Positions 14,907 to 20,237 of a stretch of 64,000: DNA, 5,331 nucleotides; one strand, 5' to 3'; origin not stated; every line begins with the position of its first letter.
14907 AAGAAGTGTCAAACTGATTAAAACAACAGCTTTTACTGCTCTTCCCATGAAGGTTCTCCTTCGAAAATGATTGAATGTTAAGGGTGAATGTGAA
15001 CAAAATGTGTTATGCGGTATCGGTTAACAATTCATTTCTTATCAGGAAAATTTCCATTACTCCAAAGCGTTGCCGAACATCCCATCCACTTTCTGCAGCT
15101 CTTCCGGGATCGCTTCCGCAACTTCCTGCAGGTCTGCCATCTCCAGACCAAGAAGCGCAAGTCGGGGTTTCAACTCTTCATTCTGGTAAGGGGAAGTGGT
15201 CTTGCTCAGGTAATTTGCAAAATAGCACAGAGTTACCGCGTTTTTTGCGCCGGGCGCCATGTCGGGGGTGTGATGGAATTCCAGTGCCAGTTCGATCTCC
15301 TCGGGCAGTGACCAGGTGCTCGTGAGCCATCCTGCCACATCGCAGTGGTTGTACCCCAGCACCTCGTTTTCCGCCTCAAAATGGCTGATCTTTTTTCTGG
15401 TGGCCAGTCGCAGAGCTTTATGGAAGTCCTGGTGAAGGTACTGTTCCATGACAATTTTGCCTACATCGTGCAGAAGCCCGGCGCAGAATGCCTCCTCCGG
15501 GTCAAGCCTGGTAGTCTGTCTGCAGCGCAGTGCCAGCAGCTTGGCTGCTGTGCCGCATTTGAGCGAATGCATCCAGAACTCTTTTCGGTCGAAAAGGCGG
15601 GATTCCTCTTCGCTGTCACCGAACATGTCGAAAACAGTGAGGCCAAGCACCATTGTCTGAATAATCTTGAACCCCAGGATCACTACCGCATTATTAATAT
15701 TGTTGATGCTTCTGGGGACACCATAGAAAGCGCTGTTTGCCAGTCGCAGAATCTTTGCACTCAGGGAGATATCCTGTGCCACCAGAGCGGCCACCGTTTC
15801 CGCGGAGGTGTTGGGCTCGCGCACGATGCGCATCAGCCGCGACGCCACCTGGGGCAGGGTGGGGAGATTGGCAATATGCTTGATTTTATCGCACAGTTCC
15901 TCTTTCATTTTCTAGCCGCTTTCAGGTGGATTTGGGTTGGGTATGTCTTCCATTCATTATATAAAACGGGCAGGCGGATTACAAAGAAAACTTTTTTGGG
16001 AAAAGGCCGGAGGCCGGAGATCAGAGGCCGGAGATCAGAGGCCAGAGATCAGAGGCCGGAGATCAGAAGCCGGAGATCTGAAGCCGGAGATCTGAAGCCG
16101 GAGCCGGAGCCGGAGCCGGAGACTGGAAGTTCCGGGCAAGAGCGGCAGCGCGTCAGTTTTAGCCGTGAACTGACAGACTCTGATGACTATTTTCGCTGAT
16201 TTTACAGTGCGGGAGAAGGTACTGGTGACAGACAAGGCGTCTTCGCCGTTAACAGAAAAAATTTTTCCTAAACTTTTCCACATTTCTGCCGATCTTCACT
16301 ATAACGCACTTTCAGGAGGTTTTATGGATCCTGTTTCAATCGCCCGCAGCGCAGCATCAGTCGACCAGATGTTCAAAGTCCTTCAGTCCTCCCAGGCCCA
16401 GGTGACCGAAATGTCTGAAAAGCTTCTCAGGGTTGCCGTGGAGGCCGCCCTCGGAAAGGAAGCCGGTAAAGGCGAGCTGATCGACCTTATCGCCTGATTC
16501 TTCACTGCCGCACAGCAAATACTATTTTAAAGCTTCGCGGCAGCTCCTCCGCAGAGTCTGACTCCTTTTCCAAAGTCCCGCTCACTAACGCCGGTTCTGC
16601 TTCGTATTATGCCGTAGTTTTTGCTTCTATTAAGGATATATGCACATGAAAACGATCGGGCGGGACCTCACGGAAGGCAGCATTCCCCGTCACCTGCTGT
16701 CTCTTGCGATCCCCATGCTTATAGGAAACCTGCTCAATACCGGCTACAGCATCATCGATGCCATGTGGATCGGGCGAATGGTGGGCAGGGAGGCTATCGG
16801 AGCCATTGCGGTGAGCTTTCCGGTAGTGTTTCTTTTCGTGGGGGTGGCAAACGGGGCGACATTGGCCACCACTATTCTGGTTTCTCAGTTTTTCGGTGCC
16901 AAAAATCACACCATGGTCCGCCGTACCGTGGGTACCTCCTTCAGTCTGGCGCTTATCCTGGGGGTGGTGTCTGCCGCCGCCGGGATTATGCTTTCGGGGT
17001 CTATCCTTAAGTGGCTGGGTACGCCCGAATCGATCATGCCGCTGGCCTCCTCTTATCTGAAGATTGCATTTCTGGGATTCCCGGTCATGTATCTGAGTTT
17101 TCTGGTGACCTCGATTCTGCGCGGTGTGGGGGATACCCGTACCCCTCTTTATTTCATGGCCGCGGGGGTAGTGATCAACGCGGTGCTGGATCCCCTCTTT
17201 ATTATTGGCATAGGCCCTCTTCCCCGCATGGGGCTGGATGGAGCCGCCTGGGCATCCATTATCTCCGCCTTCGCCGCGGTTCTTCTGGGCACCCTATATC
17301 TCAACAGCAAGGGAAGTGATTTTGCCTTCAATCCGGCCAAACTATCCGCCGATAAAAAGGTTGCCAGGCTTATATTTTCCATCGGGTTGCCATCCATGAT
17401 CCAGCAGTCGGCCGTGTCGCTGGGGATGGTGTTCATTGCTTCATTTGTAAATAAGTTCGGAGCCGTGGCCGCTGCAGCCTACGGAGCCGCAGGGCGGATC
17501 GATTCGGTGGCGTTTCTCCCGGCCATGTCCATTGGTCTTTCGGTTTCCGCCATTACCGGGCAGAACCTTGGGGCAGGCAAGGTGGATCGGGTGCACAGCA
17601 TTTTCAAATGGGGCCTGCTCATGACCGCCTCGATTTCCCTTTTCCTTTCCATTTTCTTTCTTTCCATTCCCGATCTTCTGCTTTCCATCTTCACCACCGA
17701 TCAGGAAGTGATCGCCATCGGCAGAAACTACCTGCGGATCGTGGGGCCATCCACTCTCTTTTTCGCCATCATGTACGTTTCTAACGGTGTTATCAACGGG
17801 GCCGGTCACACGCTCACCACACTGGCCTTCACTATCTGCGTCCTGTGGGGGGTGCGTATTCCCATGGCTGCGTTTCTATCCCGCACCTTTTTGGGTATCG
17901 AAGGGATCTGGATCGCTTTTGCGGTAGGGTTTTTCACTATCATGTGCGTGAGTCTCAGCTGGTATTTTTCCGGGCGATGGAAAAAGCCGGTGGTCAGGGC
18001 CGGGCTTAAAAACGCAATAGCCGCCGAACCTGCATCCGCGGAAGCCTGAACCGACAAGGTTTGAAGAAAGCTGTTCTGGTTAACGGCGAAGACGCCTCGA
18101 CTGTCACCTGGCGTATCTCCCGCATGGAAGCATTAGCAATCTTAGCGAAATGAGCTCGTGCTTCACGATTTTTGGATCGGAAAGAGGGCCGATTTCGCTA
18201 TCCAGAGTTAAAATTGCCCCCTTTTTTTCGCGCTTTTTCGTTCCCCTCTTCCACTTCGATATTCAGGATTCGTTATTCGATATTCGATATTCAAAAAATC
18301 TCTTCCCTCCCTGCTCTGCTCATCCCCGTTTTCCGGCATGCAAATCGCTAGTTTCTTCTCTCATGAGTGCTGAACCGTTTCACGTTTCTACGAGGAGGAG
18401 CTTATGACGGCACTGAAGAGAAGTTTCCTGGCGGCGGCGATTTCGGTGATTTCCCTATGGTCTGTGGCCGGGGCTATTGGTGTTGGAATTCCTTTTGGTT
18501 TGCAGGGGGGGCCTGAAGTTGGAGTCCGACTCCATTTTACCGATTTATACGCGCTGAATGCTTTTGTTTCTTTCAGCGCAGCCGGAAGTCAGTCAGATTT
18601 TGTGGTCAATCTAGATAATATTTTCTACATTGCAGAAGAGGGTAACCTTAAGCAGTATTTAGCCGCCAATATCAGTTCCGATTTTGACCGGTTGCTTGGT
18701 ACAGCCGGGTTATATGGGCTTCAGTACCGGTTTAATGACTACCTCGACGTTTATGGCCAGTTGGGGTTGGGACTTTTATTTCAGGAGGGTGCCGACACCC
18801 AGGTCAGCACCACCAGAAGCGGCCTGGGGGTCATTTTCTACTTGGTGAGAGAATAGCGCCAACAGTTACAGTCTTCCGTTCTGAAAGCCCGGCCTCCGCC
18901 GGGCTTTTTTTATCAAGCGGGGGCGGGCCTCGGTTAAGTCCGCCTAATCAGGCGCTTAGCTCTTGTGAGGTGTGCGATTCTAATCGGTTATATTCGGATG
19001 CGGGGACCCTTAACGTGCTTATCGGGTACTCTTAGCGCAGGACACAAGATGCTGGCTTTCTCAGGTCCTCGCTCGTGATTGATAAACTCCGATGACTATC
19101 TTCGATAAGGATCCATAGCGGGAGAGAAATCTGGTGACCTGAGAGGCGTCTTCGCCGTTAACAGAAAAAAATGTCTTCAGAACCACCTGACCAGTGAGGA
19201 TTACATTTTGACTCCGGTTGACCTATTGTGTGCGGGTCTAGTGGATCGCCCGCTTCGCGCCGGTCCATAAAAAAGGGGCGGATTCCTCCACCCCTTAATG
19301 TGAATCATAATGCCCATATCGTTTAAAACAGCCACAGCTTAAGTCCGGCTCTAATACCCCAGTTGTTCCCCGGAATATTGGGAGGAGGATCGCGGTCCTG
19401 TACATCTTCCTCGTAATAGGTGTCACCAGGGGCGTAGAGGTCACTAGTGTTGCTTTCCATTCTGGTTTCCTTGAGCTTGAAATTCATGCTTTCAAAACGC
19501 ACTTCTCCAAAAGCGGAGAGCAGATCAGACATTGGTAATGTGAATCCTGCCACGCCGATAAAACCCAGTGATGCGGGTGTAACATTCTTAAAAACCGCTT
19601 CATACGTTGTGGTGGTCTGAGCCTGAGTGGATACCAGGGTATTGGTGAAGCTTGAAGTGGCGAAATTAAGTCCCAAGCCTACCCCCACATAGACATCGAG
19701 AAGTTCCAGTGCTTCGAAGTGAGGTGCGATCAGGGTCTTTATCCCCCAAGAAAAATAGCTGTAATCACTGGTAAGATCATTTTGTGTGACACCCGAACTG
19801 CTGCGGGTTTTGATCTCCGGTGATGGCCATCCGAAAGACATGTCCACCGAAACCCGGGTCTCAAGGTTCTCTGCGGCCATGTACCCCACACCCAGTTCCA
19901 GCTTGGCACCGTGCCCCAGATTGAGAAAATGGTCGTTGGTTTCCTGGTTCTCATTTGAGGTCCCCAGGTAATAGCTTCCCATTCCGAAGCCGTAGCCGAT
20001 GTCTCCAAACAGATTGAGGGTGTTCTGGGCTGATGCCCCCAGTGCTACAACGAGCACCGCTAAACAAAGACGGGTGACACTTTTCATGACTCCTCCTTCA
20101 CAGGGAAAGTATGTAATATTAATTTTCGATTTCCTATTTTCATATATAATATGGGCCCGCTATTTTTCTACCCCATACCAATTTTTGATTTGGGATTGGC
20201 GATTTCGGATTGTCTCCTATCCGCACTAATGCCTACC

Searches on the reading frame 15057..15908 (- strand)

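Call 58: search_protein_families(library=pfam, proteins=[window:15057-15908:-], max_evalue=0.001)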
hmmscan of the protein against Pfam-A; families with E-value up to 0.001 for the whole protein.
window:15057-15908:- (283 aa): 2 families
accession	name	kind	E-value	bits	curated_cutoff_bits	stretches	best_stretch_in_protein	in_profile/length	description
PF08668.18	HDOD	-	8e-62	208.7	22.9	1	15-215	1-196/196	HDOD domain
PF01966.28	HD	-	1.4e-07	32.2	22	1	113-219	3-92/116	HD domain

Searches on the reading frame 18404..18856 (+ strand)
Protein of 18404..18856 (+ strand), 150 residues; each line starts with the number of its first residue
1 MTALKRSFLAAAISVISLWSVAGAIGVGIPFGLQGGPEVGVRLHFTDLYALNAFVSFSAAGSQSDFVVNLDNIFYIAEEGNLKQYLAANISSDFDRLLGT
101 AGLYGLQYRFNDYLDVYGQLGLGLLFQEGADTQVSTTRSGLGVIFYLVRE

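Call 13: search_protein_families(library=pfam, proteins=[window:18404-18856:+], max_evalue=0.01)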
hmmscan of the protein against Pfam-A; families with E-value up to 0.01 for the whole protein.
window:18404-18856:+ (150 aa): 1 family
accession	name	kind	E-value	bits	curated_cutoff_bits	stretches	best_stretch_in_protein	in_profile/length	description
PF13505.12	OMP_b-brl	-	0.0043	17.7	28.7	1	38-142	47-131/175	Outer membrane protein beta-barrel domain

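Call 64: find_encoding_contigs(protein=window:18404-18856:+, flank=10000, max_places=10)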
Protein window:18404-18856:+ (150 aa): 3 contigs read that carry it; 1 place shown.
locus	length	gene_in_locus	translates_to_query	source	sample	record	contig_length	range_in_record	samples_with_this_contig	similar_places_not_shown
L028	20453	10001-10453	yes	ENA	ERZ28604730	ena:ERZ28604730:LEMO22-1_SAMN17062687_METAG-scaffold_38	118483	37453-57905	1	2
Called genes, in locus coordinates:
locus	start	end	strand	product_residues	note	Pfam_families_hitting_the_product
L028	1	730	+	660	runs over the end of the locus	PF11896:GlgE_dom_N_S, PF00128:Alpha-amylase (faint), PF21702:GLGE_C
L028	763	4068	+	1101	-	PF00128:Alpha-amylase, PF16657:Malt_amylase_C, PF18085:Mak_N_cap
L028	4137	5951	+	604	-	PF02922:CBM_48 (weak), PF00128:Alpha-amylase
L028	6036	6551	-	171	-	-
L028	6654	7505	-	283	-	PF08668:HDOD, PF01966:HD (weak)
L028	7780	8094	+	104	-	-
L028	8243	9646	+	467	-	PF01554:MatE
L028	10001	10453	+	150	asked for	-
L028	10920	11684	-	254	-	-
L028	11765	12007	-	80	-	-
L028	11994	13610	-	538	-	PF03065:Glyco_hydro_57, PF09210:BE_C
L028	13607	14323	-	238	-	PF16258:DUF4912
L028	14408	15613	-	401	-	-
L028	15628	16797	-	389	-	-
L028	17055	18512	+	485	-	PF00072:Response_reg, PF00990:GGDEF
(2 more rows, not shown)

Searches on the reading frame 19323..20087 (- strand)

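Call 58: search_protein_families(library=pfam, proteins=[window:19323-20087:-], max_evalue=0.001)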
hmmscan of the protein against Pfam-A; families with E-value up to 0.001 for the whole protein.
window:19323-20087:- (254 aa): 1 family
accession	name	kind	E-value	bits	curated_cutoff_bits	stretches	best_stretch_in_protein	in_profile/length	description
PF13505.12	OMP_b-brl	-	1.2e-05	26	28.7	1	8-188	3-142/175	Outer membrane protein beta-barrel domain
